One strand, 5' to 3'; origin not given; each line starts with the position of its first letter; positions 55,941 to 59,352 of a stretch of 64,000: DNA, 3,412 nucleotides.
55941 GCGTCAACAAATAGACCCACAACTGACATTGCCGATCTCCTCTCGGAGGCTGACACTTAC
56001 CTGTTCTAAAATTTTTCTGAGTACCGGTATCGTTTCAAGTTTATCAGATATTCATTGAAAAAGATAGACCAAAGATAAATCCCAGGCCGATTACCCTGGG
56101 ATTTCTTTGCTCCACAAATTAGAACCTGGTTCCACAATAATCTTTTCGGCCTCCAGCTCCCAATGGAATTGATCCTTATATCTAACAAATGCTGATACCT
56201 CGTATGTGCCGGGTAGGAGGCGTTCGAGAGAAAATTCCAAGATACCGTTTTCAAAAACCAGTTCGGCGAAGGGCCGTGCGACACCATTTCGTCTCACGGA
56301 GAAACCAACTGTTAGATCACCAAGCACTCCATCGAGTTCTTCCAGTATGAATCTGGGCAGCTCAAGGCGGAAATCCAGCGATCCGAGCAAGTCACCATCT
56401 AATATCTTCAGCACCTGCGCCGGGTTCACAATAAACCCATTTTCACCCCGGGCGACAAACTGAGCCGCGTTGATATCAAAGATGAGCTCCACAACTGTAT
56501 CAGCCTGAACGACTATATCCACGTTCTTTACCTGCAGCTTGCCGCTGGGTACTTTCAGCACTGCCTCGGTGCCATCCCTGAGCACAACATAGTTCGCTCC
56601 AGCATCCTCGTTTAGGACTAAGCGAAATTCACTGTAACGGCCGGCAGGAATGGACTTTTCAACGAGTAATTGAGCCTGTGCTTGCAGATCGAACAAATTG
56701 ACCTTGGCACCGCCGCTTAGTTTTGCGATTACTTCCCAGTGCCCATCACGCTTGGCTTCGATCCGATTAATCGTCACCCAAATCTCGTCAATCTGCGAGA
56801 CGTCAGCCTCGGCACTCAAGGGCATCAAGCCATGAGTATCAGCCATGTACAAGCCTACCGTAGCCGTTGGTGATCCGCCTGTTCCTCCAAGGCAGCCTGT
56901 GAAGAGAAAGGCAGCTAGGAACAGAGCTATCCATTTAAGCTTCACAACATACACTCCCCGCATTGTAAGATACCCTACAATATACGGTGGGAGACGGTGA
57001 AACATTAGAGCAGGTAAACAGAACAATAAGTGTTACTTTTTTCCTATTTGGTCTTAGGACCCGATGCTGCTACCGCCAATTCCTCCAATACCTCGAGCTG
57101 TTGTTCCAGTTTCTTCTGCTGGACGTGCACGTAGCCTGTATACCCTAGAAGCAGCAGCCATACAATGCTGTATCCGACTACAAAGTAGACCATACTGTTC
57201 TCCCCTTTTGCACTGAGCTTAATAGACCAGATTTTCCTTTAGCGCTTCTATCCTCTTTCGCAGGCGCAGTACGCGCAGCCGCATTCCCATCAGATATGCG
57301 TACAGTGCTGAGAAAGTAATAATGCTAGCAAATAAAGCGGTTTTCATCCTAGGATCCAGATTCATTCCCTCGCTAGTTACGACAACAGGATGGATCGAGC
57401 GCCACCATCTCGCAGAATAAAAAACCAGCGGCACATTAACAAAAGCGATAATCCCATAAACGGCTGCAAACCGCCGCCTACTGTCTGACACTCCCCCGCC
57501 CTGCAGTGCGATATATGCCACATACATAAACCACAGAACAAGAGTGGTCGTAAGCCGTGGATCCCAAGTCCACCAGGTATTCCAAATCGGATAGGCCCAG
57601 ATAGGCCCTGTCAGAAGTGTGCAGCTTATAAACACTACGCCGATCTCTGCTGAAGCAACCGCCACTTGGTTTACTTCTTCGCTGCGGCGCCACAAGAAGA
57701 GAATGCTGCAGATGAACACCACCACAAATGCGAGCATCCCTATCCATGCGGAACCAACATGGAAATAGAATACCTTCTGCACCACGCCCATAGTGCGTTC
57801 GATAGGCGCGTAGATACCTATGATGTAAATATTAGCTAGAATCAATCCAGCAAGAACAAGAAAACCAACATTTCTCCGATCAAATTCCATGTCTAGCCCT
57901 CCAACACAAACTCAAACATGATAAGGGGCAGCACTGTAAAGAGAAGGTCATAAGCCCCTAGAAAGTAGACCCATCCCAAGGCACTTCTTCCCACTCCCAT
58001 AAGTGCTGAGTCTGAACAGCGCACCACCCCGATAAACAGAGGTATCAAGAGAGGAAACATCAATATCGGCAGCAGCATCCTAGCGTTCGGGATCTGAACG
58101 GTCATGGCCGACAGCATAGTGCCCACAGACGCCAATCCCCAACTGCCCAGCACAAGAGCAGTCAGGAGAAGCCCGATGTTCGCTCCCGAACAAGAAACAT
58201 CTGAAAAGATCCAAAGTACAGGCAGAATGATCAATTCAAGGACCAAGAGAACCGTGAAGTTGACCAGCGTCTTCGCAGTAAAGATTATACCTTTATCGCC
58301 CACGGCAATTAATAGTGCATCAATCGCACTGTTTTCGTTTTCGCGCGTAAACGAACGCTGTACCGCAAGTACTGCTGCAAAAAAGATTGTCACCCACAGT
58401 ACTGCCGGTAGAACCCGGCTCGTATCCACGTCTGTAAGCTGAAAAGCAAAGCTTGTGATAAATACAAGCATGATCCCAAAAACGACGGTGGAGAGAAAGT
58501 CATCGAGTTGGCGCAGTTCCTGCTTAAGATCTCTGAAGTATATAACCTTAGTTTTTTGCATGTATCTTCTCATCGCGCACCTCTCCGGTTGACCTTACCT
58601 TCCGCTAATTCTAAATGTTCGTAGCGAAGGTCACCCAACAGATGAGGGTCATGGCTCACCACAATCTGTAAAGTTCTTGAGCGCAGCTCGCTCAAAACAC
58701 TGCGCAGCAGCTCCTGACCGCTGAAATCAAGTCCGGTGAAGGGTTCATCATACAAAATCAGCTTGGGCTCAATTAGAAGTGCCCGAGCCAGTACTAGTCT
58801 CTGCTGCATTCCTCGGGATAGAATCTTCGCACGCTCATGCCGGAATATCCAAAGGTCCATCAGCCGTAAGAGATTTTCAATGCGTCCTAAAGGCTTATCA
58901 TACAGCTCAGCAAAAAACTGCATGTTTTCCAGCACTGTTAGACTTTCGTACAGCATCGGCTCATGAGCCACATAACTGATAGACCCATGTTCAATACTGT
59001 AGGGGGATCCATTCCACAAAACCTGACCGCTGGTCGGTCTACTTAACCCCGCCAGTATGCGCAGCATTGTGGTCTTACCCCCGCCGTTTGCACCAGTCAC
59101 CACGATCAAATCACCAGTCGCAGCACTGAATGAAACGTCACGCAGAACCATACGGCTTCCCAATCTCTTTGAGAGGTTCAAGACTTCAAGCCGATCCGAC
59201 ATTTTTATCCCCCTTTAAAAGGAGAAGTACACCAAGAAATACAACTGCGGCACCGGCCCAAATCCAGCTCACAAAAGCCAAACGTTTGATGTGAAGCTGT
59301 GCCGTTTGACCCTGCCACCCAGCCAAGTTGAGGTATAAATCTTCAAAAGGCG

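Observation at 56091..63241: One-strand cassette joining TatAC, a Tat-signal dihaem protein, a variant System I (ccmEFABCD) and a DUF4382 lipoprotein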

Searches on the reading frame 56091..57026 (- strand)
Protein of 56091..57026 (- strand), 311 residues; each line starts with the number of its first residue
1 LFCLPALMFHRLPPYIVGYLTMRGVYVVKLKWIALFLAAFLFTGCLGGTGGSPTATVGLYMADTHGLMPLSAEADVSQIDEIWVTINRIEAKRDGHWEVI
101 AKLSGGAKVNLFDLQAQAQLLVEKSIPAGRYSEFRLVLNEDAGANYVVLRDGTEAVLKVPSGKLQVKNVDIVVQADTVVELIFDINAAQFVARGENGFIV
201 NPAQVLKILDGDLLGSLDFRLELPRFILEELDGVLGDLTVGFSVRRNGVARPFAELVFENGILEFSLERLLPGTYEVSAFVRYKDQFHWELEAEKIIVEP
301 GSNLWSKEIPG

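Call 3: search_protein_families(library=pfam, proteins=[window:56091-57026:-], max_evalue=0.01)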
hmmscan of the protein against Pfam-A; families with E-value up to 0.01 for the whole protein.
window:56091-57026:- (311 aa): 1 family
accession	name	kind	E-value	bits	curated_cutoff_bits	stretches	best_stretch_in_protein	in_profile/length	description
PF14321.11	DUF4382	-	9.4e-19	68.4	25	1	54-202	1-136/136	Domain of unknown function (DUF4382)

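Call 4: search_protein_families(library=ncbifam, proteins=[window:56091-57026:-], max_evalue=0.01)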
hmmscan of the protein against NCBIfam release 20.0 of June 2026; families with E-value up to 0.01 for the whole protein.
window:56091-57026:- (311 aa): 0 families

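Call 77: search_protein_families(library=ncbifam, proteins=[window:56091-56963:-], max_evalue=1)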
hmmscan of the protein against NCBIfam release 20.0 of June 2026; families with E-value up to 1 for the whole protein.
window:56091-56963:- (290 aa): 0 families

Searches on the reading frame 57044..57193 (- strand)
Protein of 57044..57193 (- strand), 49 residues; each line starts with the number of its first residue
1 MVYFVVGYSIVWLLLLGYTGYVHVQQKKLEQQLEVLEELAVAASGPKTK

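Call 3: search_protein_families(library=pfam, proteins=[window:57044-57193:-], max_evalue=0.01)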
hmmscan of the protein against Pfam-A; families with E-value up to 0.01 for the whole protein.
window:57044-57193:- (49 aa): 1 family
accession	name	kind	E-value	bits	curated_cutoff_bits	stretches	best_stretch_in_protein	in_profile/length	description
PF04930.20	FUN14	-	0.00012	22.8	22.5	1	2-35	22-55/92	FUN14 family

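Call 4: search_protein_families(library=ncbifam, proteins=[window:57044-57193:-], max_evalue=0.01)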
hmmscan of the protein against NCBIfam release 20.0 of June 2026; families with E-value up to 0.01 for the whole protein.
window:57044-57193:- (49 aa): 1 family
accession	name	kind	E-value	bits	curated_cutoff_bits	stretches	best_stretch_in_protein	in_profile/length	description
TIGR04391.1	CcmD_alt_fam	subfamily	3.7e-08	33.2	24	1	3-37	2-36/36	CcmD family protein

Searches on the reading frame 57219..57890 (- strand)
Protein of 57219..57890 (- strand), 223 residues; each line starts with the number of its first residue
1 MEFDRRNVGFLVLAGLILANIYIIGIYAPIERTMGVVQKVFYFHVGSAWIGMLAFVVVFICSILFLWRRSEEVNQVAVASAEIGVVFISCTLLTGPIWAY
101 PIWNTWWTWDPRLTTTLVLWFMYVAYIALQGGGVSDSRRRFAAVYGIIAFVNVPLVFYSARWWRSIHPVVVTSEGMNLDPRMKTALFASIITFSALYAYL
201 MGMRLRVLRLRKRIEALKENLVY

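Call 3: search_protein_families(library=pfam, proteins=[window:57219-57890:-], max_evalue=0.01)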
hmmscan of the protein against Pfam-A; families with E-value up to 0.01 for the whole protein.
window:57219-57890:- (223 aa): 1 family
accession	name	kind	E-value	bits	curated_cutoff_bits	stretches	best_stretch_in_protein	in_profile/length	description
PF01578.25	Cytochrom_C_asm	-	9.6e-28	97.7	29.9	1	36-166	67-211/212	Cytochrome C assembly protein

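Call 4: search_protein_families(library=ncbifam, proteins=[window:57219-57890:-], max_evalue=0.01)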
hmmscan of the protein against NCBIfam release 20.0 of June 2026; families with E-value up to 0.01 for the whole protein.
window:57219-57890:- (223 aa): 2 families
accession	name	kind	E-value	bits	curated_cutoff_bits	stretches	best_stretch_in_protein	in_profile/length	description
TIGR01191.1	ccmC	subfamily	3.1e-38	131.6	186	1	31-207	3-182/184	heme ABC transporter permease CcmC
TIGR03144.1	cytochr_II_ccsB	equivalog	4.9e-12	46.1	187.6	1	71-157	154-238/252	c-type cytochrome biogenesis protein CcsB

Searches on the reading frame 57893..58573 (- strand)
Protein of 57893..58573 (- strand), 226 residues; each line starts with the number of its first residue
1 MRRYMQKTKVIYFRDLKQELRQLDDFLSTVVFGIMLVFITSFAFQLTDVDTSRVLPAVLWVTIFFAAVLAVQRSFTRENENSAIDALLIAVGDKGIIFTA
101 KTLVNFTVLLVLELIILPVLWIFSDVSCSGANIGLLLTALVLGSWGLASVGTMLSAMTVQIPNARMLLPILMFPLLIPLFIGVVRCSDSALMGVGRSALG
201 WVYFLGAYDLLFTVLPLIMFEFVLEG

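Call 3: search_protein_families(library=pfam, proteins=[window:57893-58573:-], max_evalue=0.01)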
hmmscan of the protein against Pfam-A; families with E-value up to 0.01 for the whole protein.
window:57893-58573:- (226 aa): 3 families
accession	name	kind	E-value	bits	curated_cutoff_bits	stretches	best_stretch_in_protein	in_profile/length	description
PF03379.19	CcmB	-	1.3e-28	100.4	24.9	1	11-211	4-200/215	CcmB protein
PF01061.29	ABC2_membrane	-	8.9e-09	35.6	26.9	1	8-177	3-175/211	ABC-2 type transporter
PF12698.13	ABC2_membrane_3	-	4.8e-06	26.3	31.6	1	55-183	165-289/347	ABC-2 family transporter protein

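Call 4: search_protein_families(library=ncbifam, proteins=[window:57893-58573:-], max_evalue=0.01)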
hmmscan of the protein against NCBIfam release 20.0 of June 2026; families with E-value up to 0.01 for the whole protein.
window:57893-58573:- (226 aa): 1 family
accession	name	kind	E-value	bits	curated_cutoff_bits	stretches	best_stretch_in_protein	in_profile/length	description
TIGR01190.1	ccmB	equivalog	3.5e-15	56.2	156.2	1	13-214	3-200/211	heme exporter protein CcmB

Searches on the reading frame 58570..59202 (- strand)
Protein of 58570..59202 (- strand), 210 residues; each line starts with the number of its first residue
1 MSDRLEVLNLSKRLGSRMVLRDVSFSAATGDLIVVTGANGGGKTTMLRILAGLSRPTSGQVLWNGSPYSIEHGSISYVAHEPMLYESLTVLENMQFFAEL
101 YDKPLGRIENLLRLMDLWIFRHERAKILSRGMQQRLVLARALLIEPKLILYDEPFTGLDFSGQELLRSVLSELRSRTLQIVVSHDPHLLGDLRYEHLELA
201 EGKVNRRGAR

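Call 3: search_protein_families(library=pfam, proteins=[window:58570-59202:-], max_evalue=0.01)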
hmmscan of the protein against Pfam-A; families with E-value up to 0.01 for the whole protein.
window:58570-59202:- (210 aa): 3 families
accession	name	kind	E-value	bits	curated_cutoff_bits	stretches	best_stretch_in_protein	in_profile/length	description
PF00005.33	ABC_tran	-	2.8e-28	99.7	25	1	20-155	1-136/137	ABC transporter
PF13304.12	AAA_21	-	2.6e-08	34.7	27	2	32-82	1-57/304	AAA domain, putative AbiEii toxin, Type IV TA system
PF13521.12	AAA_28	-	0.0057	17.3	27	0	33-53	2-22/164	AAA domain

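Call 4: search_protein_families(library=ncbifam, proteins=[window:58570-59202:-], max_evalue=0.01)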
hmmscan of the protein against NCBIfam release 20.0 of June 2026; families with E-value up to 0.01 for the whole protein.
window:58570-59202:- (210 aa): 189 families (the best 25 are shown)
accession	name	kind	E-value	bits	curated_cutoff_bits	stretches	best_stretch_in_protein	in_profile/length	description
TIGR01189.1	ccmA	equivalog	2.6e-42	144.8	131.6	1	5-184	1-185/198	heme ABC exporter ATP-binding protein CcmA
NF010061.0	PRK13538.1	equivalog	3.1e-37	128.1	195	1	4-200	5-207/211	cytochrome c biogenesis heme-transporting ATPase CcmA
TIGR03740.1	galliderm_ABC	subfamily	3.4e-36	125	309.75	1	5-191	1-186/223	lantibiotic protection ABC transporter ATP-binding subunit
TIGR00968.1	3a0106s01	subfamily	9.9e-34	116.9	342.75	1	6-206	2-211/237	sulfate ABC transporter ATP-binding protein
TIGR01188.1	drrA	subfamily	1.7e-31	109.7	312.45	1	13-182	2-179/302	daunorubicin resistance ABC transporter, ATP-binding protein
TIGR03265.1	PhnT2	equivalog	3e-29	102.4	457.7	1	2-185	2-194/353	putative 2-aminoethylphosphonate ABC transporter ATP-binding protein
TIGR03864.1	PQQ_ABC_ATP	hypoth_equivalog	3.3e-29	102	302.25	1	5-209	2-215/236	ABC transporter, ATP-binding subunit, PQQ-dependent alcohol dehydrogenase system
TIGR04406.1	LPS_export_lptB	equivalog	4.3e-29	101.5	240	1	5-183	2-191/239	LPS export ABC transporter ATP-binding protein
NF008513.0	PRK11432.1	equivalog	1.6e-27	96.3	496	1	5-176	7-185/351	ferric ABC transporter ATP-binding protein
TIGR03522.1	GldA_ABC_ATP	equivalog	3.7e-27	95.6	402.6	1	5-174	3-180/301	gliding motility-associated ABC transporter ATP-binding subunit GldA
TIGR03410.1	urea_trans_UrtE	equivalog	4.2e-27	95.1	285.8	1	5-183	1-188/230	urea ABC transporter ATP-binding subunit UrtE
TIGR03608.1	L_ocin_972_ABC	subfamily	6.1e-27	94.4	254.85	1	9-188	3-196/206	putative bacteriocin export ABC transporter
TIGR01166.1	cbiO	subfamily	8.4e-27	93.9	211.8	2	107-185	107-186/190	cobalt ABC transporter, ATP-binding protein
NF043075.1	MMSYN1_0197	equivalog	8.5e-27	94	550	1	5-185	3-192/341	spermidine/putrescine ABC transporter ATP-binding protein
NF040840.2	tungstate_WtpC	equivalog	8.7e-27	94.3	440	1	7-185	4-187/347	tungstate ABC transporter ATP-binding protein WtpC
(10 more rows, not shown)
